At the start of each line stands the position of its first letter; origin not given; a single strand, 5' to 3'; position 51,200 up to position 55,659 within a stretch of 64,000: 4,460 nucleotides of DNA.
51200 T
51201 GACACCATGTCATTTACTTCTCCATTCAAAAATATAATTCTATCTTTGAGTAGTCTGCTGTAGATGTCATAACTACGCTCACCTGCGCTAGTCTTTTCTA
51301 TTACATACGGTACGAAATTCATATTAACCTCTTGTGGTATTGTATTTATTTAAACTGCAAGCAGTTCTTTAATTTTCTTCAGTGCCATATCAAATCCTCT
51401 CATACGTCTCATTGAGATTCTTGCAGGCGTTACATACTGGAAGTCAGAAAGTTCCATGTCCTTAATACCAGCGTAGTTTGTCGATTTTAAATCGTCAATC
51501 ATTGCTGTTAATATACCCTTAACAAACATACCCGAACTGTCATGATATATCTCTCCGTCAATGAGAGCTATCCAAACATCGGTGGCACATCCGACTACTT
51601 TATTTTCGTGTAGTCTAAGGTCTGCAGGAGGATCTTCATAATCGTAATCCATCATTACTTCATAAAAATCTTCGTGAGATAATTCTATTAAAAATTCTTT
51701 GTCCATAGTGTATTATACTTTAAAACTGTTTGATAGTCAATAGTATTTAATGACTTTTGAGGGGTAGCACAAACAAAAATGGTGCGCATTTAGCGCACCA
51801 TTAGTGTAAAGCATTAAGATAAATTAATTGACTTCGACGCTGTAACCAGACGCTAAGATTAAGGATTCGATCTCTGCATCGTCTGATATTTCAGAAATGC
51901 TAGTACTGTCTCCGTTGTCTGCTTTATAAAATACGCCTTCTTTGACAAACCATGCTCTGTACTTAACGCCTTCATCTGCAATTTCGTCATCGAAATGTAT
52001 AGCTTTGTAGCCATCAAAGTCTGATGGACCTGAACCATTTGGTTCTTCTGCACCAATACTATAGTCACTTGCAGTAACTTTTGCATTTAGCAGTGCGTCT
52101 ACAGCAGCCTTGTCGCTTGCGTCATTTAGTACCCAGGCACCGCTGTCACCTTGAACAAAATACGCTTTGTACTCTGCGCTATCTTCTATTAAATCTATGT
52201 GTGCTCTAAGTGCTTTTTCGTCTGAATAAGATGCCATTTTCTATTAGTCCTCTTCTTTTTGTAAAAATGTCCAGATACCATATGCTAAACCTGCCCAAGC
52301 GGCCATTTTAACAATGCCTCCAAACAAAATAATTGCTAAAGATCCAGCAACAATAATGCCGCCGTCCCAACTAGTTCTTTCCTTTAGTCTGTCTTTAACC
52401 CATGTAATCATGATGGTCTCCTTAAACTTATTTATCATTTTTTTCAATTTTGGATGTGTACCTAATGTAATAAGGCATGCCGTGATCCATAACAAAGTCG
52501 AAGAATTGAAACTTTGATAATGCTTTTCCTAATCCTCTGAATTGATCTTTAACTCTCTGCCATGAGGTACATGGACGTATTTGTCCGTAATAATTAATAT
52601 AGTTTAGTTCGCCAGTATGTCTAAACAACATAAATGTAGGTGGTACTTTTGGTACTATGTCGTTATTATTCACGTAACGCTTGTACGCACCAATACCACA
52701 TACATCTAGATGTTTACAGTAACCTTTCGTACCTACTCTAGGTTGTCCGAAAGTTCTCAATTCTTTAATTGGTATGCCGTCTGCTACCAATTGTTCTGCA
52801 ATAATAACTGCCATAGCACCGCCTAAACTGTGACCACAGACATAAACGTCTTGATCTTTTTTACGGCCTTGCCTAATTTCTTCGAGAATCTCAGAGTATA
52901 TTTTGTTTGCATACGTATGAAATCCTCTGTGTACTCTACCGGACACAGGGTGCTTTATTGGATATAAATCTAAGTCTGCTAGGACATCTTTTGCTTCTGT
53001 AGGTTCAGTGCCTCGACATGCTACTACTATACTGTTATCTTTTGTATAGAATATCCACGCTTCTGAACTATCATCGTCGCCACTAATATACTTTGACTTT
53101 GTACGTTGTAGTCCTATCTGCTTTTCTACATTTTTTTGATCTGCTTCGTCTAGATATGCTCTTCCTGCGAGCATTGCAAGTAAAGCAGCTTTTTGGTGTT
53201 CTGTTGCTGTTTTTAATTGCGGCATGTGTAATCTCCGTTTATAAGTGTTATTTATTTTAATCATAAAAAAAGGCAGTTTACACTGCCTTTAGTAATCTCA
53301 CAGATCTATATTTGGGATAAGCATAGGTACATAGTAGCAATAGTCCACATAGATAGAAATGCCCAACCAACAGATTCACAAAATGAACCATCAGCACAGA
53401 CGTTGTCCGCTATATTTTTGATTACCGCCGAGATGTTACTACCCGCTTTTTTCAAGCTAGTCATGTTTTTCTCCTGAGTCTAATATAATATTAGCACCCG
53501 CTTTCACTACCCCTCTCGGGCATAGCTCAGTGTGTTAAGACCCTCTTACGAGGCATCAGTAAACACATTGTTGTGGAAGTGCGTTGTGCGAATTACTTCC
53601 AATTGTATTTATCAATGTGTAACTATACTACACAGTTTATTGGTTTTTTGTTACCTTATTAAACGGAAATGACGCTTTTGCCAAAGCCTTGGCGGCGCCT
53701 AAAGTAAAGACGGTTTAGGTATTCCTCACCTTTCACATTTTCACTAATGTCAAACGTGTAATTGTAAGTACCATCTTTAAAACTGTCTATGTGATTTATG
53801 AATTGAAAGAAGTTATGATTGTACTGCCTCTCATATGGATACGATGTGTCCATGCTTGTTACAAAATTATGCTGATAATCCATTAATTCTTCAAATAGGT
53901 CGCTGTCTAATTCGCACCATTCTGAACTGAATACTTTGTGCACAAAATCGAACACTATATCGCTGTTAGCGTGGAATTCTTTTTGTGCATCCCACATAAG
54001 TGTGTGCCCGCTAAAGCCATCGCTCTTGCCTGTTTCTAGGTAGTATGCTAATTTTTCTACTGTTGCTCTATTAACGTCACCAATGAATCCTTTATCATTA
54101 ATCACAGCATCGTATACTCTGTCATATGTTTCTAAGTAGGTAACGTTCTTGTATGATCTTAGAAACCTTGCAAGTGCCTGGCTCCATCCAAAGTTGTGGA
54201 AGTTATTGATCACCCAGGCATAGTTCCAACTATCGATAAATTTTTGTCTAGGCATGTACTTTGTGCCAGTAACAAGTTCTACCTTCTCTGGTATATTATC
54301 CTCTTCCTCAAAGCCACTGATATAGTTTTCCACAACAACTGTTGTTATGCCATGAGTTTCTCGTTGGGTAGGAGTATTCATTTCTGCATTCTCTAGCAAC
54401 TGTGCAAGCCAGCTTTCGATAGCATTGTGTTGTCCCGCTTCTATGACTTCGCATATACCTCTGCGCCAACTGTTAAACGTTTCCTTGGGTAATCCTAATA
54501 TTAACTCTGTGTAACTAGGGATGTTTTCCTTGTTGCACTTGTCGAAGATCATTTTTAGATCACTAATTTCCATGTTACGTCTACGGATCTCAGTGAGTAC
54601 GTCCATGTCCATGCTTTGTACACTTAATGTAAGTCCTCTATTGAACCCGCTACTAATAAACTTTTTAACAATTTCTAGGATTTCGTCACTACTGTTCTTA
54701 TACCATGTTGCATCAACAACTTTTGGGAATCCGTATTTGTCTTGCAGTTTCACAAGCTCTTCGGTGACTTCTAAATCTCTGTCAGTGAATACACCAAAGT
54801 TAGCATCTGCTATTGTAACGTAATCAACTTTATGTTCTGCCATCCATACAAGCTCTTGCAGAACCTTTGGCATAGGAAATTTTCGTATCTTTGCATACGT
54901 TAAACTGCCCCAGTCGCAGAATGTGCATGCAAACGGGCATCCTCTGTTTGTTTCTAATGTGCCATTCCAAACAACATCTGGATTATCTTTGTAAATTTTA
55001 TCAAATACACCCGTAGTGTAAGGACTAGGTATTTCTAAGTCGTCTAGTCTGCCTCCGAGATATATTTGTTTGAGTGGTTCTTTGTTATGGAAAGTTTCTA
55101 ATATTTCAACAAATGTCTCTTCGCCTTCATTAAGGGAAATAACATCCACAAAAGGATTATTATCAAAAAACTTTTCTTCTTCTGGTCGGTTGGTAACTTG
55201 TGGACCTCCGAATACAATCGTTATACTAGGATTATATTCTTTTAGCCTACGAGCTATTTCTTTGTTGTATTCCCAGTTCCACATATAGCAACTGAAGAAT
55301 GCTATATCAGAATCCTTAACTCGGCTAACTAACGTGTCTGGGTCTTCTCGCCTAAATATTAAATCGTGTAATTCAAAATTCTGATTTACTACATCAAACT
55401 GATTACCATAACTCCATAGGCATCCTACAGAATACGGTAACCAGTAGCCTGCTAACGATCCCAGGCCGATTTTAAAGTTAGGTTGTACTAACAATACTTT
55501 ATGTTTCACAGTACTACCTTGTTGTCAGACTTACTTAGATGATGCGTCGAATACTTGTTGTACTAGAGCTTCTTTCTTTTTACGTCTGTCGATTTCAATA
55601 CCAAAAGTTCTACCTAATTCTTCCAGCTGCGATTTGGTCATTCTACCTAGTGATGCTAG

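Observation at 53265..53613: Self-contained unit: late promoter, ~135-nt multi-stem leader masking the SD, 52-aa membrane peptide, terminator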

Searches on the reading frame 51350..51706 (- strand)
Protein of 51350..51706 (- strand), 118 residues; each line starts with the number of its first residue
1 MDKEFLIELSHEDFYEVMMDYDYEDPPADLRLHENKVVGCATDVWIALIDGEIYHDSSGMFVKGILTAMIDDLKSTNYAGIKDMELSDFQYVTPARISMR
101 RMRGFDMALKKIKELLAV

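Call 51: search_protein_families(library=pfam, proteins=[window:51350-51706:-], max_evalue=0.01)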
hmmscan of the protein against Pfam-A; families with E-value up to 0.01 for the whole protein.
window:51350-51706:- (118 aa): 1 family
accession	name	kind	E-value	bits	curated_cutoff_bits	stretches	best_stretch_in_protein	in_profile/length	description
PF02657.20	SufE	-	1.8e-08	34.6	27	1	11-114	10-120/121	Fe-S metabolism associated domain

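Call 52: search_protein_families(library=phrogs, proteins=[window:51350-51706:-], max_evalue=0.01)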
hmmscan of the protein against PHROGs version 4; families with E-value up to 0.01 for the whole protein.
window:51350-51706:- (118 aa): 0 families

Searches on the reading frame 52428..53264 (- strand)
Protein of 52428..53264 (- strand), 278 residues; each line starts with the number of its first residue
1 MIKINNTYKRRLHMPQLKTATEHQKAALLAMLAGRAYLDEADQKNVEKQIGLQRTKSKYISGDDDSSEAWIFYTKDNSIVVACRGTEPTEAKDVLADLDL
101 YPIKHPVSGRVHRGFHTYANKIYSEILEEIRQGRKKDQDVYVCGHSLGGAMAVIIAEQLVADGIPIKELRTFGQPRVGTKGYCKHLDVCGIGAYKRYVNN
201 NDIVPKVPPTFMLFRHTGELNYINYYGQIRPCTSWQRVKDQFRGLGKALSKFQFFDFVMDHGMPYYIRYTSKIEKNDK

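Call 51: search_protein_families(library=pfam, proteins=[window:52428-53264:-], max_evalue=0.01)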
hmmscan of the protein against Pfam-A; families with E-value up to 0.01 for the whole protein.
window:52428-53264:- (278 aa): 4 families
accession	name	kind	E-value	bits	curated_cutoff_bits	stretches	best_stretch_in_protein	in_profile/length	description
PF01764.32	Lipase_3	-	6.5e-25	88.1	22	1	80-210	1-138/140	Lipase (class 3)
PF00975.26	Thioesterase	-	5.9e-07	30.4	26.4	1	100-175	30-103/226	Thioesterase domain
PF05057.20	DUF676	-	6e-05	23.1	20.3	1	109-155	49-95/217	Putative serine esterase (DUF676)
PF07819.20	PGAP1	-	0.0032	17.7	24.3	1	117-158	70-113/233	PGAP1-like alpha/beta domain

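Call 52: search_protein_families(library=phrogs, proteins=[window:52428-53264:-], max_evalue=0.01)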
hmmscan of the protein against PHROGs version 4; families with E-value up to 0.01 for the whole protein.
window:52428-53264:- (278 aa): 1 family
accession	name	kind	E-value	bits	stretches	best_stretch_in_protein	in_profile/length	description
phrog_21992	-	other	4.2e-30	106.1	1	64-220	32-180/213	esterase/lipase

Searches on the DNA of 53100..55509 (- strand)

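Call 5: search_rna_families(source=window, start=53150, end=53750, threshold=evalue, max_evalue=10, show_alignments=3)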
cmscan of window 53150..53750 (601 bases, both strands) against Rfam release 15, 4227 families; matches with E-value up to 10: 5.
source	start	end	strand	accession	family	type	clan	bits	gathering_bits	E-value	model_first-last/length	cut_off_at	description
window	53211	53270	-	RF01592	plasmodium_snoR17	Gene; snRNA; snoRNA; CD-box;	-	23.8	51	2.8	1-80/80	no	small nucleolar RNA snoR17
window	53240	53314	-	RF02434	SpF39_sRNA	Gene; sRNA;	-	21.7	60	3.6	1-109/109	no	Streptococcus sRNA SpF39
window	53546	53690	-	RF01471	rliB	Gene; sRNA;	-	12.5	40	5.5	1-360/360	no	Listeria sRNA rliB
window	53474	53503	-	RF02085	Yar_1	Gene; lncRNA;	-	11.7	50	8.6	1-74/74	no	Yellow-achaete intergenic RNA conserved region 1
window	53262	53425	-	RF01673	PhrS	Gene; sRNA;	-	11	37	2.5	1-212/212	no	PhrS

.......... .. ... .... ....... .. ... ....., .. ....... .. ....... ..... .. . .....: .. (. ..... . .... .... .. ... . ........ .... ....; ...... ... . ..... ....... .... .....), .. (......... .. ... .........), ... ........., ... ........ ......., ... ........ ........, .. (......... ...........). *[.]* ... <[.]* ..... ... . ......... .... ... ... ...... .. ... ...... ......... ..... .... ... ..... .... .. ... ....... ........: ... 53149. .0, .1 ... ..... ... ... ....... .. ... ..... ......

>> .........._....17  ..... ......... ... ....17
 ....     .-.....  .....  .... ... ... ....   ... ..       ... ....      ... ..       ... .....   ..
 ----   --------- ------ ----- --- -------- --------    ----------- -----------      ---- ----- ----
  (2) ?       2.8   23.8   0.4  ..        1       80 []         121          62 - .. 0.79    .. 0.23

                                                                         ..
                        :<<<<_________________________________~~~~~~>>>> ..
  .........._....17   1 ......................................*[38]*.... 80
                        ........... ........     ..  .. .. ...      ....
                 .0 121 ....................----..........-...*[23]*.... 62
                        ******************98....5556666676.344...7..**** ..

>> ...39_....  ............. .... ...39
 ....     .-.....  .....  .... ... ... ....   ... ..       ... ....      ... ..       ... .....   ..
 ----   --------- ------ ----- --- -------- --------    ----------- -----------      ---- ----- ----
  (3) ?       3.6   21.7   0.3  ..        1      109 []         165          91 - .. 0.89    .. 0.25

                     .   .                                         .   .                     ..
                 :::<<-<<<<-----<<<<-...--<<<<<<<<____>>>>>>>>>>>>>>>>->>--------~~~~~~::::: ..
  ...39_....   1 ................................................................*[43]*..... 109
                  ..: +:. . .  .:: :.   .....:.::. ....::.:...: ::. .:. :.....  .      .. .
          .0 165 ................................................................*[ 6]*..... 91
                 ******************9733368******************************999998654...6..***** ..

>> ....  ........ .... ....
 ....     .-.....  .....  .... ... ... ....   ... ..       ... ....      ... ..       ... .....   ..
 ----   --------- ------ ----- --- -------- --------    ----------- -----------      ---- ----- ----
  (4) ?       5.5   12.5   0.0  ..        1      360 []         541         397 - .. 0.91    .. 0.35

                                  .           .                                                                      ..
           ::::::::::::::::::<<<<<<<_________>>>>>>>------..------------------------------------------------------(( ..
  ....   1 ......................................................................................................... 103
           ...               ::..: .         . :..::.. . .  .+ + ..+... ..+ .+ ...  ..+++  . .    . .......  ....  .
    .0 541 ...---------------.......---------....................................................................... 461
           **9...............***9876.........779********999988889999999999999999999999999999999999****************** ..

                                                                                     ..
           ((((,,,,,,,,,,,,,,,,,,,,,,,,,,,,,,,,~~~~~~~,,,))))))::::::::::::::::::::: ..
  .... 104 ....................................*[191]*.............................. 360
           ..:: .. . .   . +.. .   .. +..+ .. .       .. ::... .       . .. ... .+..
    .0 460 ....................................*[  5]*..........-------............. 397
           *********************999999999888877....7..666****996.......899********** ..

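Call 6: search_dna_similar(query=window:53100-53800:-, collection=phages, mode=distant, max_rows=40)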
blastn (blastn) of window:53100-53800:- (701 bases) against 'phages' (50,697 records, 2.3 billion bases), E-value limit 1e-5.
No match.

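Call 27: search_rna_families(source=L002, start=5880, end=6400, threshold=evalue, max_evalue=5)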
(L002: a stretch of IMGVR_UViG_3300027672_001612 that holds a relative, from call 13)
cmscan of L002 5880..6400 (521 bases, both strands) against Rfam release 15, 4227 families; matches with E-value up to 5: 2.
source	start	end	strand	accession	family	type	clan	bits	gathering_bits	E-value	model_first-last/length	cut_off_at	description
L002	6333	6400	+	RF00519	suhB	Gene; sRNA;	CL00108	22.2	41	0.027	1-77/77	no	Makes More Granules Regulator RNA (mmgR)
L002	5993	6101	-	RF00140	Alpha_RBS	Cis-reg;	-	12.6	38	2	1-110/110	no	Alpha operon ribosome binding site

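Call 28: search_rna_families(source=L003, start=5890, end=6420, threshold=evalue, max_evalue=5)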
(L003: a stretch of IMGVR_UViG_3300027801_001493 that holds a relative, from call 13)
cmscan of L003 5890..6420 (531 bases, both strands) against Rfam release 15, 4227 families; matches with E-value up to 5: 10.
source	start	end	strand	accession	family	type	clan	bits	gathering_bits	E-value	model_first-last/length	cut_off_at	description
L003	6326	6404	+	RF00242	ctRNA_pT181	Gene; antisense;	-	23.6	56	0.97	1-94/94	no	ctRNA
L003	6039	6122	-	RF00611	SNORD111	Gene; snRNA; snoRNA; CD-box;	-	18.2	46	2.1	1-89/89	no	Small nucleolar RNA SNORD111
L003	6049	6137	+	RF02980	freshwater-2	Cis-reg;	-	17.7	49.9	3.1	1-84/84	no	freshwater-2 RNA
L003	6079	6147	-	RF02289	TtnuCD13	Gene; snRNA; snoRNA; CD-box;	-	17.4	75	3.9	1-63/63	no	Tetrahymena snoRNA TtnuCD13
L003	6355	6394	+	RF02398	sau-6072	Gene; sRNA;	-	16.8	50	1.1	1-53/53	no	Staphylococcus sRNA sau-6072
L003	6353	6400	-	RF00665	mir-290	Gene; miRNA;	CL00096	16.3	51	2.1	1-70/70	no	mir-290 microRNA precursor family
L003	6365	6390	+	RF00665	mir-290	Gene; miRNA;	CL00096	15.4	51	3.9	1-70/70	no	mir-290 microRNA precursor family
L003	6207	6383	-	RF01464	rliA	Gene; sRNA;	-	14.4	50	2.3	1-224/224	no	Listeria sRNA rliA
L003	6356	6397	+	RF00455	mir-15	Gene; miRNA;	CL00085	13.8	57.3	2.8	1-88/88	no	mir-15 microRNA precursor family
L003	6352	6405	-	RF00455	mir-15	Gene; miRNA;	CL00085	13.5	57.3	3.7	1-88/88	no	mir-15 microRNA precursor family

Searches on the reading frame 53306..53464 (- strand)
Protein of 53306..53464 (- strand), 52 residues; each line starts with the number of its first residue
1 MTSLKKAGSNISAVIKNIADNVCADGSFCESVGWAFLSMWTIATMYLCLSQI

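Call 8: search_dna_similar(query=window:53306-53464:-, collection=phages, mode=protein, max_evalue=10, max_rows=30)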
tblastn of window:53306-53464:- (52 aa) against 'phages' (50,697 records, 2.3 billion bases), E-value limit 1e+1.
Records with a match: 1; places in all: 1; records where one place covers at least 80% of the query: 0.
Best place of each record, by identity: 60-80% 1.
By first word of the organism name: Bacteriophage 1.
By host as written in the record: - 1.
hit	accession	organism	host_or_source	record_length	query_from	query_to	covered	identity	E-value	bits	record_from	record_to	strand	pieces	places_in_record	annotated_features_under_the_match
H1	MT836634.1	Bacteriophage sp.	human fecal samples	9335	24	39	31%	62.5%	8e+0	29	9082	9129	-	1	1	record has no annotation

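Call 12: find_related_loci(query=window:53306-53464:-, collection=viral_contigs, flank=3000)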
Query window:53306-53464:- (52 aa) in viral_contigs; peptide patterns used: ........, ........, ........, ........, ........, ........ (x = any residue, [..] = any of these).
18 stretches matched a pattern, but none encodes a relative of the query by tblastn (E <= 1e-3).

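Call 51: search_protein_families(library=pfam, proteins=[window:53306-53464:-], max_evalue=0.01)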
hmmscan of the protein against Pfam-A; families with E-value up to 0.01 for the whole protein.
window:53306-53464:- (52 aa): 0 families

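Call 52: search_protein_families(library=phrogs, proteins=[window:53306-53464:-], max_evalue=0.01)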
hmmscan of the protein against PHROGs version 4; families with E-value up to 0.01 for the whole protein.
window:53306-53464:- (52 aa): 0 families

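Call 93: search_protein_families(library=ncbifam, proteins=[window:53306-53464:-], max_evalue=1)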
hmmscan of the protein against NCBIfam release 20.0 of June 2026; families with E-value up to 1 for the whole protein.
window:53306-53464:- (52 aa): 0 families

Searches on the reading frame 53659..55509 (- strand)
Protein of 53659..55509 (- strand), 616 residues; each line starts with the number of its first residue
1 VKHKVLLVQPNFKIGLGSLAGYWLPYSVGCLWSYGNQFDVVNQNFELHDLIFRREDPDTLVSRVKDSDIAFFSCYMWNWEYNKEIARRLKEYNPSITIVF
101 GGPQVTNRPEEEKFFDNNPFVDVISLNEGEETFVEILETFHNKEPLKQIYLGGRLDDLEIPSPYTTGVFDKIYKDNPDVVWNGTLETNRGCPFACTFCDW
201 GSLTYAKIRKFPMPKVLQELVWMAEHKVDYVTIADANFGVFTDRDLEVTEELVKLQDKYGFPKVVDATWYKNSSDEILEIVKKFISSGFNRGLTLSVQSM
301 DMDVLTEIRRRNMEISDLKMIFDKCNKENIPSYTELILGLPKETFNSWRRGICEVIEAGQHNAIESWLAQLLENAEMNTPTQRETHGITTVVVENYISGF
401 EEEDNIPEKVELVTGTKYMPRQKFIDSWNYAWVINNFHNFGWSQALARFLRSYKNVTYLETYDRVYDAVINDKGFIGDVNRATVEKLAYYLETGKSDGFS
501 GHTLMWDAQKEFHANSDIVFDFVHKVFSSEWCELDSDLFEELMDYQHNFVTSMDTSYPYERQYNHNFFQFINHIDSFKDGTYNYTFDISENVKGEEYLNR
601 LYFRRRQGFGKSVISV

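Call 9: search_dna_similar(query=window:53659-55509:-, collection=phages, mode=protein, max_rows=30)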
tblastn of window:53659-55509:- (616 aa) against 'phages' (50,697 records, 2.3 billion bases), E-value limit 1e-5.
Records with a match: 1; places in all: 1; records where one place covers at least 80% of the query: 0.
Best place of each record, by identity: <60% 1.
By first word of the organism name: Bacteriophage 1.
By host as written in the record: - 1.
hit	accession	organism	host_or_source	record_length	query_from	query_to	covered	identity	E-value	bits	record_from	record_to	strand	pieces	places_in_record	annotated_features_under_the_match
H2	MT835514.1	Bacteriophage sp.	human fecal samples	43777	1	390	63%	25.5%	2e-14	83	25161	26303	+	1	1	record has no annotation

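Call 13: find_related_loci(query=window:53659-55509:-, collection=viral_contigs, flank=4000)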
Query window:53659-55509:- (616 aa) in viral_contigs; peptide patterns used: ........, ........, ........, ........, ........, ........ (x = any residue, [..] = any of these).
9 stretches matched a pattern; 8 encode a relative of the query (tblastn E <= 1e-3); 8 distinct loci.
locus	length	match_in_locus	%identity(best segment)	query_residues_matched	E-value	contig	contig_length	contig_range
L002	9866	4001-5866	68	1-615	0e+0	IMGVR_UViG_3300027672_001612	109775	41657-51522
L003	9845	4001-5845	67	2-615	0e+0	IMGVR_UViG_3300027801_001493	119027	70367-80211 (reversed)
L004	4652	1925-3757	58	4-614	0e+0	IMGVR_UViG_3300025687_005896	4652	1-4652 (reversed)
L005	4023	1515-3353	57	4-616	0e+0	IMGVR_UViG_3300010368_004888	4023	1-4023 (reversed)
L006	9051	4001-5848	56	4-616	0e+0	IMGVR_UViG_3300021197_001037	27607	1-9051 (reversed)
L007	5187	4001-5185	68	3-398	0e+0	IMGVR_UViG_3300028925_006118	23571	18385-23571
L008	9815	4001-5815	44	4-615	5e-173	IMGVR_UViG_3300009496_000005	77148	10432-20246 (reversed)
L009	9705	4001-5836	55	4-616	0e+0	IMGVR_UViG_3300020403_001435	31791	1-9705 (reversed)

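Call 51: search_protein_families(library=pfam, proteins=[window:53659-55509:-], max_evalue=0.01)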
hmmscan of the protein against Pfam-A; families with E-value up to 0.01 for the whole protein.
window:53659-55509:- (616 aa): 2 families
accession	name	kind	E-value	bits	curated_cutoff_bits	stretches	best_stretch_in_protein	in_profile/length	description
PF04055.27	Radical_SAM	-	2.3e-12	47.8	29.5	1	187-347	3-158/166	Radical SAM superfamily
PF02310.24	B12-binding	-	1.6e-11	44.5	32.1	1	43-136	27-120/121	B12 binding domain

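Call 52: search_protein_families(library=phrogs, proteins=[window:53659-55509:-], max_evalue=0.01)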
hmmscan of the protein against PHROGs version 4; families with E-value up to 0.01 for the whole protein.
window:53659-55509:- (616 aa): 0 families
